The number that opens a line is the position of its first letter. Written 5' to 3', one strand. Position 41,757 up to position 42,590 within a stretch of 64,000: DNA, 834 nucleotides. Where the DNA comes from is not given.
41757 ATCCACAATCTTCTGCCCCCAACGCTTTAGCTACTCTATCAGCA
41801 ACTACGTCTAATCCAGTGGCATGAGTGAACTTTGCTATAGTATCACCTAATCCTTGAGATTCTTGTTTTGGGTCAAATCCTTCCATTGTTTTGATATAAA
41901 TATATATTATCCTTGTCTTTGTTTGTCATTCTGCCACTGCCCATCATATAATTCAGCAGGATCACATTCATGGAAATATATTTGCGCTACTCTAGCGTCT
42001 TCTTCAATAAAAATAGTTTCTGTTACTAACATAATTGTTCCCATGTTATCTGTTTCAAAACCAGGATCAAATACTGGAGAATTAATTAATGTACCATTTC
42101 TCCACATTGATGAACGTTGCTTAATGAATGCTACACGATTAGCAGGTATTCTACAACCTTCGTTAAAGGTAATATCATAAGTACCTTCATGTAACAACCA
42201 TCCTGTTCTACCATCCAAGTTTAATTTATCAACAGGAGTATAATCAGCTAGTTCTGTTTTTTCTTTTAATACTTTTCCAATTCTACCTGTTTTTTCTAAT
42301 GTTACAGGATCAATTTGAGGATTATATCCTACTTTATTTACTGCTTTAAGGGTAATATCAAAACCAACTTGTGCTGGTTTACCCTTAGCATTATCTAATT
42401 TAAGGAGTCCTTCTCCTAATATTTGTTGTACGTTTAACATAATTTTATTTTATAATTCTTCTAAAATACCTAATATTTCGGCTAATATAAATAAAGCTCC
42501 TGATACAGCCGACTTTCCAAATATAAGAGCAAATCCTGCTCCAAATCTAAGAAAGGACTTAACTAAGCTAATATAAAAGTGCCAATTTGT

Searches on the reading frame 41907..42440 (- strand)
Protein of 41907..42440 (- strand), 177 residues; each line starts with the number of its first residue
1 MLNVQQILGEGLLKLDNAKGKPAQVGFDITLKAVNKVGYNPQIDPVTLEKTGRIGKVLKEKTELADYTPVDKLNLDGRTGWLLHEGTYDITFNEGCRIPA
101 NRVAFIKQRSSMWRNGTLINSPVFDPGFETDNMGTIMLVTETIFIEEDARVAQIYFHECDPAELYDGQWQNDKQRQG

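Call 72: search_protein_families(library=pfam, proteins=[window:41907-42440:-])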
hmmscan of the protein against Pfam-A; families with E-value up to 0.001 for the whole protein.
window:41907-42440:- (177 aa): 2 families
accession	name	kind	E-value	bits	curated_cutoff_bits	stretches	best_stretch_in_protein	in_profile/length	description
PF22769.1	DCD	-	1.8e-11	44.8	27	1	51-158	57-152/153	dCTP deaminase-like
PF00692.24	dUTPase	-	0.00087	19.5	22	0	91-165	35-110/129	dUTPase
